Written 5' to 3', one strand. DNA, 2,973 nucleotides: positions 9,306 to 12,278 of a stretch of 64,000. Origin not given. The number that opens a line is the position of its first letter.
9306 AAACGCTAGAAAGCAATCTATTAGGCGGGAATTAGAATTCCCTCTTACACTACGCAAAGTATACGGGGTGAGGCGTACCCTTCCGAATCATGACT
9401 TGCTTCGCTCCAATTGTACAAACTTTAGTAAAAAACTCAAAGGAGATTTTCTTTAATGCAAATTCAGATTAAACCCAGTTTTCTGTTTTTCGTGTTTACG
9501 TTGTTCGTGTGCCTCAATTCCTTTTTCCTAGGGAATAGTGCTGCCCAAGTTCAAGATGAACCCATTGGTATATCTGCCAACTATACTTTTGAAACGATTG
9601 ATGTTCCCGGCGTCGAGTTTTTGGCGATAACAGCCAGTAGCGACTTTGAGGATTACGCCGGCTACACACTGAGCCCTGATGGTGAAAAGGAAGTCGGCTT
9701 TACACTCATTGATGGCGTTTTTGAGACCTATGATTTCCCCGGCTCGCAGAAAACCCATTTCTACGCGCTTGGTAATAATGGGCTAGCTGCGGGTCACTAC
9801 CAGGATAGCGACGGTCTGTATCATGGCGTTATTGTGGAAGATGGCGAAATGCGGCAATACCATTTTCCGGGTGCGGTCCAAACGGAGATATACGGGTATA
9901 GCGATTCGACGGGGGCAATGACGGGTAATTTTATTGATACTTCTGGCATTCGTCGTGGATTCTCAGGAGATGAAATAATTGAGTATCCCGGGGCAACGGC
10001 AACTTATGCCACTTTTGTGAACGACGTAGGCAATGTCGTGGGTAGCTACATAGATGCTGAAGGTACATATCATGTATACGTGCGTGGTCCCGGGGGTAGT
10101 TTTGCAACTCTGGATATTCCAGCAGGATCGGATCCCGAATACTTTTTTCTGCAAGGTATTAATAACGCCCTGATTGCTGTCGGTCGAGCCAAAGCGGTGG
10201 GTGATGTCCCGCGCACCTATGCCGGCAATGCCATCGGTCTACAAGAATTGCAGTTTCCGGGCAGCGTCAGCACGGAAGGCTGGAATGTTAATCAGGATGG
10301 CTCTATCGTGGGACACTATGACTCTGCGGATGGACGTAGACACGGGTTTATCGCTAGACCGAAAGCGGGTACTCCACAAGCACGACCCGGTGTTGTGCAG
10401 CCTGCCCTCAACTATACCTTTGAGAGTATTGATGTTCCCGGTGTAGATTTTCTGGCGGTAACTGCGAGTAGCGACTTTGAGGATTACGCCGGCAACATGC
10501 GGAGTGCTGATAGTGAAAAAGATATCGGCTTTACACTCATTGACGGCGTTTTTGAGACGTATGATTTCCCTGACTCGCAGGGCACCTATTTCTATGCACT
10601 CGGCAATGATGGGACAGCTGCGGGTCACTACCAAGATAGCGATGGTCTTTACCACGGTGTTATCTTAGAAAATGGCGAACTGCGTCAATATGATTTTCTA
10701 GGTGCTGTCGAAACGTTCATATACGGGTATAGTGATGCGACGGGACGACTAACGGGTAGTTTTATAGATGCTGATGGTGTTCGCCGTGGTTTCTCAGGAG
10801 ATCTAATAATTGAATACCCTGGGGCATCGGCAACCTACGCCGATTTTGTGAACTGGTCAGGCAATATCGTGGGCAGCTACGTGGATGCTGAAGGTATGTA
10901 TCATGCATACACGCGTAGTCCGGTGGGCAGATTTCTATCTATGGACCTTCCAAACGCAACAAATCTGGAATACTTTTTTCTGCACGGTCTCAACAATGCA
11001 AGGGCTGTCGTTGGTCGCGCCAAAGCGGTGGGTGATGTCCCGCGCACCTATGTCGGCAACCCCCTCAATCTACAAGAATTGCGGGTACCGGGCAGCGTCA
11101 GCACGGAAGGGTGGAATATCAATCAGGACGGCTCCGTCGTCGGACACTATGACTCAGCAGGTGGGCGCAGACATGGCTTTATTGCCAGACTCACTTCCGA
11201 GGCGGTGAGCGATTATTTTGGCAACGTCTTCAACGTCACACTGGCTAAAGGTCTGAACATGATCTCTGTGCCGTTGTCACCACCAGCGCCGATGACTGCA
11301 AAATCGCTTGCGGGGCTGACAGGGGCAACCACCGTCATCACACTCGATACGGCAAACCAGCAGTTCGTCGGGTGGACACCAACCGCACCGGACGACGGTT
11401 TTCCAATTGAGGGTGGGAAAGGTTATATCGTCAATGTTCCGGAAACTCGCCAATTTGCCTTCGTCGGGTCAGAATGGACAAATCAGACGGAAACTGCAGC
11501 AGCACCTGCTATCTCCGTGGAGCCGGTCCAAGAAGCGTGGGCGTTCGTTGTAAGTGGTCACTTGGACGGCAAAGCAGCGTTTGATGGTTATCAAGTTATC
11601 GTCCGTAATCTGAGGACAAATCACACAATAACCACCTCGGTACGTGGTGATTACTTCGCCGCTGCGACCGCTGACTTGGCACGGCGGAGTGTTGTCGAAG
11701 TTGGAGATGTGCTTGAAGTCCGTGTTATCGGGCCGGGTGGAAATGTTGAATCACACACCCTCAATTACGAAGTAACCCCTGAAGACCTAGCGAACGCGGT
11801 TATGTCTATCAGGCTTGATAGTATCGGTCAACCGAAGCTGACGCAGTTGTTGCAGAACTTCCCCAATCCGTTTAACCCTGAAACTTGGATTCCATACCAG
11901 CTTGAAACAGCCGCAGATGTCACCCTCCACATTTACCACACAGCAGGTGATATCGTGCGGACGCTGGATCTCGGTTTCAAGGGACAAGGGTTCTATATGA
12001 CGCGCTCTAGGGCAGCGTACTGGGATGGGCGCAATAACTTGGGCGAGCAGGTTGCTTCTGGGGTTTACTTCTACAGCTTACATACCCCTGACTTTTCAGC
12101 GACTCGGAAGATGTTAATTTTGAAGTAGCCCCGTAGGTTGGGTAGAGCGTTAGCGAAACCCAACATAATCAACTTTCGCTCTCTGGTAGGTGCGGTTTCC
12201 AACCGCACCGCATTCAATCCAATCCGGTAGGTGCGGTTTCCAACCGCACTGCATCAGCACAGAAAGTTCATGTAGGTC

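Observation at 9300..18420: Tandem array of three paralogous ~900-aa secreted HAF-like-repeat proteins sharing one C-terminal module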

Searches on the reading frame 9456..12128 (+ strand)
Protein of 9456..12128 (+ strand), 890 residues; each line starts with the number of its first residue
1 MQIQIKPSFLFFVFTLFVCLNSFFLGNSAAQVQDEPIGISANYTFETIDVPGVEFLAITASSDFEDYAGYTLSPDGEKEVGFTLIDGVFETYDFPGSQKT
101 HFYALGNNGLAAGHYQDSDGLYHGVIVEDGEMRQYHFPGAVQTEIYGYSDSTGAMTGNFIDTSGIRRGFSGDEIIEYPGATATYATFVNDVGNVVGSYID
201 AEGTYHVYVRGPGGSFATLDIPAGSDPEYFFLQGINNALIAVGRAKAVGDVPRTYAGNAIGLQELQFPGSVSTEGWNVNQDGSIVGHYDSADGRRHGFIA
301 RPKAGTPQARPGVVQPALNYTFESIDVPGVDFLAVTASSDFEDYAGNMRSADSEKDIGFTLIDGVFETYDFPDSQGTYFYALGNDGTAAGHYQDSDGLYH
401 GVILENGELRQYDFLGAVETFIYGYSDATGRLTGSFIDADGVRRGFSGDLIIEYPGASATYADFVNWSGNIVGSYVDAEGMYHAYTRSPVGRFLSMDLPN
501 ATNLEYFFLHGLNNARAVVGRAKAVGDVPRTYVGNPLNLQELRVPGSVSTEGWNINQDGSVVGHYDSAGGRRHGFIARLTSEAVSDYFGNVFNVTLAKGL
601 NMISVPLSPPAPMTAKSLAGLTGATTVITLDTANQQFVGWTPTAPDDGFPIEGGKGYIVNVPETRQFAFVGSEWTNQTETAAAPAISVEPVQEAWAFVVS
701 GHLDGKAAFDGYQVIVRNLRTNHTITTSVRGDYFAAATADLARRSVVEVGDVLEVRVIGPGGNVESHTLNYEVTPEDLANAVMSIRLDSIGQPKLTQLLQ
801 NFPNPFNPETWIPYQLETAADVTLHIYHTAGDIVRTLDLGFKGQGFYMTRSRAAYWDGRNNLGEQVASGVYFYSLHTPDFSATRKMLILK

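Call 3: search_protein_families(library=pfam, proteins=[window:9456-12125:+], max_evalue=1)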
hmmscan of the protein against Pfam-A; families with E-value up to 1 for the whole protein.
window:9456-12125:+ (890 aa): 6 families
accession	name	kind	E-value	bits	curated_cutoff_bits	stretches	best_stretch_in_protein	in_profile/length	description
PF13860.13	FlgD_ig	-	5e-07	30.1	27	1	816-874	18-72/79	FlgD Ig-like domain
PF13585.12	CHU_C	-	0.00033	21.2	27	1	843-877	38-72/86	CHU_C Type IX secretion signal domain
PF22196.1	HdrB-like_C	-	0.013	15.9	33.4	0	319-342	18-40/87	HdrB-like C-terminal domain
PF13127.11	DUF3955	-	0.14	12.6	22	0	468-483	18-33/59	Protein of unknown function (DUF3955)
PF18962.6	Por_Secre_tail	-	0.22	12.3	27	0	802-888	2-75/75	Secretion system C-terminal sorting domain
PF08059.18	SEP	-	0.53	11.4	27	0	124-138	7-21/75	SEP domain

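Call 4: search_protein_families(library=ncbifam, proteins=[window:9456-12125:+], max_evalue=1)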
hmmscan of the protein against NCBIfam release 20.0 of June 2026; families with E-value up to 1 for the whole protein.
window:9456-12125:+ (890 aa): 7 families
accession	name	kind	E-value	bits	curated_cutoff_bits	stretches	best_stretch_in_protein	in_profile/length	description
NF033707.1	T9SS_sortase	equivalog_domain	1.5e-06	26.1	420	1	793-876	994-1076/1095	type IX secretion system sortase PorU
TIGR02913.1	HAF_rpt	repeat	6.6e-06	26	22.65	2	555-575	4-24/39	HAF repeat protein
NF052323.1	T9SSA_dep_M6i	equivalog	0.00032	18.8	600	1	801-872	960-1021/1043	T9SS-dependent M6-like inactivated metalloprotease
NF009276.0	PRK12633.1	equivalog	0.00057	19.7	383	1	818-879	127-183/234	flagellar basal body rod modification protein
TIGR04183.1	Por_Secre_tail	domain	0.0013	18.7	23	1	802-888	2-71/72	T9SS type A sorting domain-containing protein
NF005176.1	PRK06655.1-1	equivalog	0.0013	18.7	230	1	818-877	95-149/197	flagellar hook assembly protein FlgD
NF052228.1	T9SS_PorZ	equivalog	0.046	12.1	260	1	854-880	719-745/757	type IX secretion system anionic LPS delivery protein PorZ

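Call 11: find_homologous_proteins(query=window:9456-12125:+, max_evalue=0.00001)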
Query window:9456-12125:+ (890 aa): 1790 proteins with E <= 0.00001 among 8000 candidates; the best 120 are listed.
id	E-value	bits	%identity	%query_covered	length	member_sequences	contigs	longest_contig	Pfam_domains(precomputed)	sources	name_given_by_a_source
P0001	0.0e+0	3050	73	97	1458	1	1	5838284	PF13860.13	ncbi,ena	-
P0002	0.0e+0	2796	68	97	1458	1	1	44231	PF08140.17,PF18962.8,PF08059.19,PF22196.2,PF13860.13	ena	-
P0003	0.0e+0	2755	64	97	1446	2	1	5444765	PF18962.8,PF19106.6,PF13860.13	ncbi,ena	-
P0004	0.0e+0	2602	69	97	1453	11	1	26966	PF18962.8,PF22196.2,PF13860.13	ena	-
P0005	0.0e+0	2587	68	97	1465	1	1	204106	PF18962.8,PF22196.2,PF13860.13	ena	-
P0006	0.0e+0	2557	68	96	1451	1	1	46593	PF18962.8,PF13860.13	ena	-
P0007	0.0e+0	2523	66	97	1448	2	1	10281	PF13860.13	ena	-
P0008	0.0e+0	2523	73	97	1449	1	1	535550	PF13127.12,PF13860.13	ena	-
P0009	0.0e+0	2432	70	97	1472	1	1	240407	PF13860.13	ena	-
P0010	0.0e+0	2277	72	96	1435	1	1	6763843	PF22196.2,PF13860.13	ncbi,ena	-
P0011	0.0e+0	2271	74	96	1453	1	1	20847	PF13860.13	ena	-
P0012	0.0e+0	2266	71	96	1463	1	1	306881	PF18962.8,PF22196.2,PF13860.13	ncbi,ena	-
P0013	0.0e+0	2245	74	96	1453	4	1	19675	PF13127.12,PF13860.13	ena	-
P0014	0.0e+0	2243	69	97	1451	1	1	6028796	PF13127.12,PF13860.13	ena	-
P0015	0.0e+0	2242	71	97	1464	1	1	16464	PF13860.13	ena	-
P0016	0.0e+0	2241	75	96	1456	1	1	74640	PF13860.13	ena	-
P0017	0.0e+0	2234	71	97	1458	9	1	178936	PF13860.13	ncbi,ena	-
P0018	0.0e+0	2218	73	96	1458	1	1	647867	PF13127.12,PF13860.13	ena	-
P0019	0.0e+0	2206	73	96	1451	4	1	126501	PF13860.13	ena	-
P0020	0.0e+0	2203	69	97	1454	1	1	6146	PF18962.8,PF13860.13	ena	-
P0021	0.0e+0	2202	67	97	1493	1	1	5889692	PF13127.12,PF18962.8,PF22196.2,PF13860.13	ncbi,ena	-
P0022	0.0e+0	2196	70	97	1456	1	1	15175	PF13860.13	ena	-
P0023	0.0e+0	2193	70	97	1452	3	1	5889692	PF13127.12,PF18962.8,PF13860.13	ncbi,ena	-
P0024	0.0e+0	2190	69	97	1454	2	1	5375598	PF13127.12,PF18962.8,PF22196.2,PF13860.13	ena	-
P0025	0.0e+0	2187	68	97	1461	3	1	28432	PF18962.8,PF22196.2,PF13860.13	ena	-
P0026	0.0e+0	2184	73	95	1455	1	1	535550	PF13860.13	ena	-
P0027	0.0e+0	2183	68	97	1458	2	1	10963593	PF18962.8,PF13860.13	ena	-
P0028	0.0e+0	2183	69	97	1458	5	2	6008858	PF18962.8,PF22196.2,PF13860.13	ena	-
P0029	0.0e+0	2176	72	97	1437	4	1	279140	PF13127.12,PF13860.13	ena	-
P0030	0.0e+0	2174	68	97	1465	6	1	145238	PF18962.8,PF13860.13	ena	-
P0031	0.0e+0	2169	69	97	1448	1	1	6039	PF13860.13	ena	-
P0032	0.0e+0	2165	69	97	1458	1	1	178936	PF13860.13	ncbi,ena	-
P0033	0.0e+0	2162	67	97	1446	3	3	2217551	PF18962.8,PF13860.13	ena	-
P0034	0.0e+0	2156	71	97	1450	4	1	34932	PF13860.13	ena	-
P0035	0.0e+0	2156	68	97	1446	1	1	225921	PF18962.8,PF22196.2,PF13860.13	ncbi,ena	-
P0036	0.0e+0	2152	78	97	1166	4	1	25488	PF18962.8,PF13860.13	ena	-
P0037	0.0e+0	2151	67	97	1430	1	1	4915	PF13127.12,PF18962.8,PF13860.13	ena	-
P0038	0.0e+0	2142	66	97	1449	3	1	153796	PF13127.12,PF18962.8,PF13860.13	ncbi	-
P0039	0.0e+0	2136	64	97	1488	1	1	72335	PF13860.13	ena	-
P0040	0.0e+0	2135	67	97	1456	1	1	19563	PF13860.13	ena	-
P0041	0.0e+0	2132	70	97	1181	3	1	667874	PF13860.13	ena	-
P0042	0.0e+0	2127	68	97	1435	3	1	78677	PF18962.8,PF13860.13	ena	-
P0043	0.0e+0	2108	67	97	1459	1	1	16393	PF18962.8,PF08059.19,PF13860.13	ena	-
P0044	0.0e+0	2098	71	95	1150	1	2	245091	PF18962.8,PF13860.13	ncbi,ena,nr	ncbi:MAG: T9SS type A sorting domain-containing protein [Candidatus Poribacteria bacterium]|nr:T9SS 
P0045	0.0e+0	2097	66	97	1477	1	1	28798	PF13127.12,PF18962.8,PF13860.13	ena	-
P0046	0.0e+0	2093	70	97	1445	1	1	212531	PF13860.13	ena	-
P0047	0.0e+0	2091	66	97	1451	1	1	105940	PF13127.12,PF18962.8,PF22196.2,PF13860.13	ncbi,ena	-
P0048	0.0e+0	2081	64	97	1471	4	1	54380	PF13860.13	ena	-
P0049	0.0e+0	2080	65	98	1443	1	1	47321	PF13860.13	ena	-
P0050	0.0e+0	2077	66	97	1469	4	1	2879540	PF18962.8,PF13860.13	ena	-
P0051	0.0e+0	2066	67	97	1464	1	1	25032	PF18962.8,PF22196.2,PF13860.13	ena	-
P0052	0.0e+0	2062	66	97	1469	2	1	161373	PF18962.8,PF13860.13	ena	-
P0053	0.0e+0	2060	66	95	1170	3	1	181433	PF18962.8,PF13860.13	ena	-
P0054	0.0e+0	2056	65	97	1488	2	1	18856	PF13860.13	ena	-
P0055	0.0e+0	2053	70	97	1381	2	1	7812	PF13127.12,PF13860.13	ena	-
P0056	0.0e+0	2045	65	97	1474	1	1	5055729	PF18962.8,PF13860.13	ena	-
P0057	0.0e+0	2008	71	97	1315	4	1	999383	PF13860.13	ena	-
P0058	0.0e+0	1978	63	97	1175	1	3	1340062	PF18962.8,PF13860.13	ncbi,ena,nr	ncbi:MAG: T9SS type A sorting domain-containing protein [Candidatus Poribacteria bacterium]|nr:T9SS 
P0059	0.0e+0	1974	66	95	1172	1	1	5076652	PF18962.8,PF13860.13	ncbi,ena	-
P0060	0.0e+0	1952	65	97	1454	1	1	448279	PF18962.8,PF13860.13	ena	-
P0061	0.0e+0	1949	74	96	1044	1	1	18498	PF13860.13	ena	-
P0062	0.0e+0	1927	63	96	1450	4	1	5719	PF13860.13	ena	-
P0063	0.0e+0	1903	66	97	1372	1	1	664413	PF18962.8,PF13860.13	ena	-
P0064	0.0e+0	1894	65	97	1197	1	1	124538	PF22196.2,PF13860.13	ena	-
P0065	0.0e+0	1892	65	95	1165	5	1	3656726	PF13860.13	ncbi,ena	-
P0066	0.0e+0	1879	92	100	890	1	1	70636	PF13860.13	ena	-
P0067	0.0e+0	1876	92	100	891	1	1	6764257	PF13585.13,PF13860.13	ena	-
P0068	0.0e+0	1876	92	100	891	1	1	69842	PF13860.13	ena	-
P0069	0.0e+0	1862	91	100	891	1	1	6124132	PF13860.13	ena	-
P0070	0.0e+0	1862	91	100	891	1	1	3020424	PF13860.13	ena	-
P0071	0.0e+0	1862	92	100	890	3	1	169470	PF13860.13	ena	-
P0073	0.0e+0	1847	90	100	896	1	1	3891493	PF13860.13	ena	-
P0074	0.0e+0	1845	90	100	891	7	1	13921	PF13860.13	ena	-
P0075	0.0e+0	1840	90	100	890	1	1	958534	PF13860.13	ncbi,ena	-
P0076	0.0e+0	1830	89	100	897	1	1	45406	PF13860.13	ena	-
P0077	0.0e+0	1827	72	97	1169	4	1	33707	PF13860.13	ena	-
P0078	0.0e+0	1827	89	100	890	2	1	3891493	PF13860.13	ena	-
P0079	0.0e+0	1824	90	100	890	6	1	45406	PF13585.13,PF13860.13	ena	-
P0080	0.0e+0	1824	88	100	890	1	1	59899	PF13860.13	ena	-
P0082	0.0e+0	1810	68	97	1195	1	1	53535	PF18962.8,PF13860.13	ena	-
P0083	0.0e+0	1805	88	100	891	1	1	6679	PF13860.13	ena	-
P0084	0.0e+0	1805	88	100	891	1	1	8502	PF13860.13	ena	-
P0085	0.0e+0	1805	88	100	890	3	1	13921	PF13585.13,PF13860.13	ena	-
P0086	0.0e+0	1803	88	100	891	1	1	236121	PF13860.13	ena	-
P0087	0.0e+0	1802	88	100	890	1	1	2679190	PF13860.13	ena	-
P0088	0.0e+0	1801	88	100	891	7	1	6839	PF13585.13,PF13860.13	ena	-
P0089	0.0e+0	1800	87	100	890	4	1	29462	PF13585.13,PF13860.13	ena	-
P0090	0.0e+0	1799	88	100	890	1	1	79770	PF13860.13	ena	-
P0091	0.0e+0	1797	88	100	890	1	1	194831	PF13585.13,PF13860.13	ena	-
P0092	0.0e+0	1795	88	100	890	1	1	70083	PF13860.13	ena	-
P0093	0.0e+0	1793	71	92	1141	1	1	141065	PF13860.13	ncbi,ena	-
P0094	0.0e+0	1791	87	100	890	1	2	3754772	PF13860.13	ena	-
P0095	0.0e+0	1788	87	100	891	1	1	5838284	PF13860.13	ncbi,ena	-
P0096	0.0e+0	1786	87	100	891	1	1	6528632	PF13585.13,PF13860.13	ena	-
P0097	0.0e+0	1784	87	100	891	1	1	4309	PF13860.13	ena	-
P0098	0.0e+0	1781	87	100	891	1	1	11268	PF13860.13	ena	-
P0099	0.0e+0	1780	87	100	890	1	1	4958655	PF13860.13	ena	-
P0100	0.0e+0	1779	87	100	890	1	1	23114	PF13585.13,PF13860.13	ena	-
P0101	0.0e+0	1778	87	100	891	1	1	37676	PF13585.13,PF13860.13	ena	-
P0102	0.0e+0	1776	86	100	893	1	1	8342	PF13860.13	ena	-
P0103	0.0e+0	1775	87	100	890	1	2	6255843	PF13860.13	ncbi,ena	-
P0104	0.0e+0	1774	87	100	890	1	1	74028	PF13860.13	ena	-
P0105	0.0e+0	1771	87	100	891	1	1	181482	PF13860.13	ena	-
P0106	0.0e+0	1769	86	100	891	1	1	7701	PF13860.13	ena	-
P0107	0.0e+0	1764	86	100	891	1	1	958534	PF13585.13,PF13860.13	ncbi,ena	-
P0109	0.0e+0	1756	70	97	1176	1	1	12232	PF13860.13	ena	-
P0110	0.0e+0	1756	63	95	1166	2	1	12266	PF13860.13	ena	-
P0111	0.0e+0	1754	85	100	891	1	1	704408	PF13860.13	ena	-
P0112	0.0e+0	1751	85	100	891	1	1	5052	PF13860.13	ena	-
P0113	0.0e+0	1750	68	97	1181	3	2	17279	PF18962.8,PF13860.13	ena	-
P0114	0.0e+0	1749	85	100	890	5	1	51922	PF13860.13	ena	-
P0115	0.0e+0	1747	85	100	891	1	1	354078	PF13860.13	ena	-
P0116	0.0e+0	1742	84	100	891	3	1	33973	PF13860.13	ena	-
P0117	0.0e+0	1735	85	100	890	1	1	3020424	PF13860.13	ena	-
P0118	0.0e+0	1733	84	100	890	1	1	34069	PF13860.13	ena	-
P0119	0.0e+0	1733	84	100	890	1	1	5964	PF13860.13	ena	-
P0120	0.0e+0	1732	84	100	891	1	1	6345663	PF13585.13,PF13860.13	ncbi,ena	-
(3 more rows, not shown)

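Call 16: find_encoding_contigs(protein=window:9456-12128:+, flank=10000, max_places=6)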
Protein window:9456-12128:+ (890 aa): no gene with exactly this product is on record in the collection.

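Call 17: find_encoding_contigs(protein=P0066, flank=10000, max_places=4)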
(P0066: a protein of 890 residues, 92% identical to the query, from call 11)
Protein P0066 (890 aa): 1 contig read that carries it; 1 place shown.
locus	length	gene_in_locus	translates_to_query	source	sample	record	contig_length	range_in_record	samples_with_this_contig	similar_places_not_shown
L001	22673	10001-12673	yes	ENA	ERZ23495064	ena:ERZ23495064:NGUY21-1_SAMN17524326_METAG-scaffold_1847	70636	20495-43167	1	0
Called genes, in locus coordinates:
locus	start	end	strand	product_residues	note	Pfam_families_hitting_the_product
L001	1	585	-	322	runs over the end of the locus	PF08240:ADH_N, PF00107:ADH_zinc_N, PF13602:ADH_zinc_N_2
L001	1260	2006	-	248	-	PF05721:PhyH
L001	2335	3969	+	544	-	PF00733:Asn_synthase, PF06508:QueC (faint), PF24167:DUF7411 (faint)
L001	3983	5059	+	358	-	-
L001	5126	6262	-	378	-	PF01385:OrfB_IS605, PF07282:Cas12f1-like_TNB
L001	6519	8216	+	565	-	PF13537:GATase_7, PF13522:GATase_6, PF00733:Asn_synthase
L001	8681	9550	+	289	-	-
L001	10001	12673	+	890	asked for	PF13860:FlgD_ig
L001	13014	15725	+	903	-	PF13860:FlgD_ig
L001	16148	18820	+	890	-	PF13860:FlgD_ig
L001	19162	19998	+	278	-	PF07350:Gig2-like (faint), PF05721:PhyH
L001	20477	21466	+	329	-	PF00248:Aldo_ket_red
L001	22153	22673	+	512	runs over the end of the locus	PF00890:FAD_binding_2 (faint), PF01134:GIDA (faint), PF01266:DAO (weak), PF01494:FAD_binding_3 (weak), PF01593:Amino_oxidase, PF07992:Pyr_redox_2 (weak), PF12831:FAD_oxidored, PF13450:NAD_binding_8, +1 more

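Call 20: find_related_loci(query=window:9456-12125:+, collection=genome_contigs, flank=10000)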
Query window:9456-12125:+ (890 aa) in genome_contigs; peptide patterns used: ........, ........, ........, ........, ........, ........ (x = any residue, [..] = any of these).
284 stretches matched a pattern; 255 encode a relative of the query (tblastn E <= 1e-3); the best 80 are kept; 78 distinct loci.
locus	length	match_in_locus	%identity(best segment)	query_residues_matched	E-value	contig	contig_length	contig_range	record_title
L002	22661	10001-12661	87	4-890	0e+0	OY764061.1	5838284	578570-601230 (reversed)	MAG: Candidatus Poribacteria bacterium isolate 89293177-375a-4259-af6b-6508537173d0 genome assembly, chromosome: 1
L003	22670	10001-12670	90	1-890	0e+0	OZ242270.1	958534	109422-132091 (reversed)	MAG: Candidatus Poribacteria bacterium isolate ca8204a3-33b7-44e1-a19a-5b07964ae9a8 genome assembly, chromosome: 1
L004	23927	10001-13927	85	1-890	0e+0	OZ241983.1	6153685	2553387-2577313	MAG: Candidatus Poribacteria bacterium isolate 364a25e6-8d4f-453a-8db8-f2b726c437a0 genome assembly, chromosome: 1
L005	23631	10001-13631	84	1-890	0e+0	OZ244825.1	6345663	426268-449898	MAG: Candidatus Poribacteria bacterium isolate 9ee73198-b11f-455e-92bc-43fc746e3fb5 genome assembly, chromosome: 1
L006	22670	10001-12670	85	1-890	0e+0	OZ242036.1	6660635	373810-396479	MAG: Candidatus Poribacteria bacterium isolate 54b3e0b4-8990-4cd1-959a-c9693763f33b genome assembly, chromosome: 1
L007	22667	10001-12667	78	1-890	0e+0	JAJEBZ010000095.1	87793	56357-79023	MAG: Candidatus Poribacteria bacterium isolate jk18x9bins.65 k141_127890, whole genome shotgun sequence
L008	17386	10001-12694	77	1-890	0e+0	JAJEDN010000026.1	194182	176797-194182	MAG: Candidatus Poribacteria bacterium isolate p16x33bins.23 k141_680556, whole genome shotgun sequence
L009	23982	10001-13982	78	3-890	0e+0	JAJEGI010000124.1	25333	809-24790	MAG: Candidatus Poribacteria bacterium isolate p16x44bins.54 k141_803923, whole genome shotgun sequence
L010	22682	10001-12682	76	1-890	0e+0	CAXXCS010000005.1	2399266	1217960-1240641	MAG: Candidatus Poribacteria bacterium isolate f2072dac-7ec4-414b-ba18-4a473c62d403 genome assembly, contig: contig_5, w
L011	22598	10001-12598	79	32-890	0e+0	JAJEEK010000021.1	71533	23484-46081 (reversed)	MAG: Candidatus Poribacteria bacterium isolate p16x34bins.28 k141_167460, whole genome shotgun sequence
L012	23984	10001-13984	79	1-890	0e+0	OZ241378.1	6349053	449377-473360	MAG: Candidatus Poribacteria bacterium isolate 8f0f5501-85a9-4e66-9deb-4e7c08d09c04 genome assembly, chromosome: 1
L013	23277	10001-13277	76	1-890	0e+0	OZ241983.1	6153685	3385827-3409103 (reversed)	MAG: Candidatus Poribacteria bacterium isolate 364a25e6-8d4f-453a-8db8-f2b726c437a0 genome assembly, chromosome: 1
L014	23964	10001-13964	76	1-890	0e+0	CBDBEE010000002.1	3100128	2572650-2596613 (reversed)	MAG: Candidatus Poribacteria bacterium isolate 9eb15a66-94a6-4ca6-bf90-476f30333b94 genome assembly, contig: contig_2, w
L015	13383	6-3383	74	1-890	0e+0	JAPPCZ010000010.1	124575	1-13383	MAG: Candidatus Poribacteria bacterium isolate IRC4_bin_14 NODE_168_length_124575_cov_21.2636, whole genome shotgun sequ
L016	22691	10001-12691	73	1-890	0e+0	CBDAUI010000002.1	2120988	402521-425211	MAG: Candidatus Poribacteria bacterium isolate ebb03bee-5bc3-4167-9627-03da9fd662bd genome assembly, contig: contig_2, w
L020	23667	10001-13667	75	1-890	0e+0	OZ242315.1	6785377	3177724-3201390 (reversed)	MAG: Candidatus Poribacteria bacterium isolate 55818b94-eea9-47de-9476-a843df335cd7 genome assembly, chromosome: 1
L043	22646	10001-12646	69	1-890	0e+0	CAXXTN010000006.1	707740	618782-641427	MAG: Candidatus Poribacteria bacterium isolate 64752d50-abd0-46dd-90db-3fd08d7746be genome assembly, contig: contig_6, w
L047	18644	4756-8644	71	1-890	0e+0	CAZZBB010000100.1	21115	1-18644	MAG TPA_asm: uncultured bacterium isolate SRP338948_co1_166 genome assembly, contig: k141_56540, whole genome shotgun se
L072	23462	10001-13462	71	27-890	0e+0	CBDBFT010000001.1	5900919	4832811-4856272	MAG: Candidatus Poribacteria bacterium isolate 1793e3cd-57e7-4349-b6cf-f1c25c3b8095 genome assembly, contig: contig_1, w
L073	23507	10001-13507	71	1-890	0e+0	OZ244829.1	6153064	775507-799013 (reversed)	MAG: Candidatus Poribacteria bacterium isolate f10cb695-1b13-44a5-8b8c-8d396a4a49c1 genome assembly, chromosome: 1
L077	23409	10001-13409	68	1-890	0e+0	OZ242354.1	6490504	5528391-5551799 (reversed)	MAG: Candidatus Poribacteria bacterium isolate 342ba744-3869-4f81-a489-a0f16b16fbc4 genome assembly, chromosome: 1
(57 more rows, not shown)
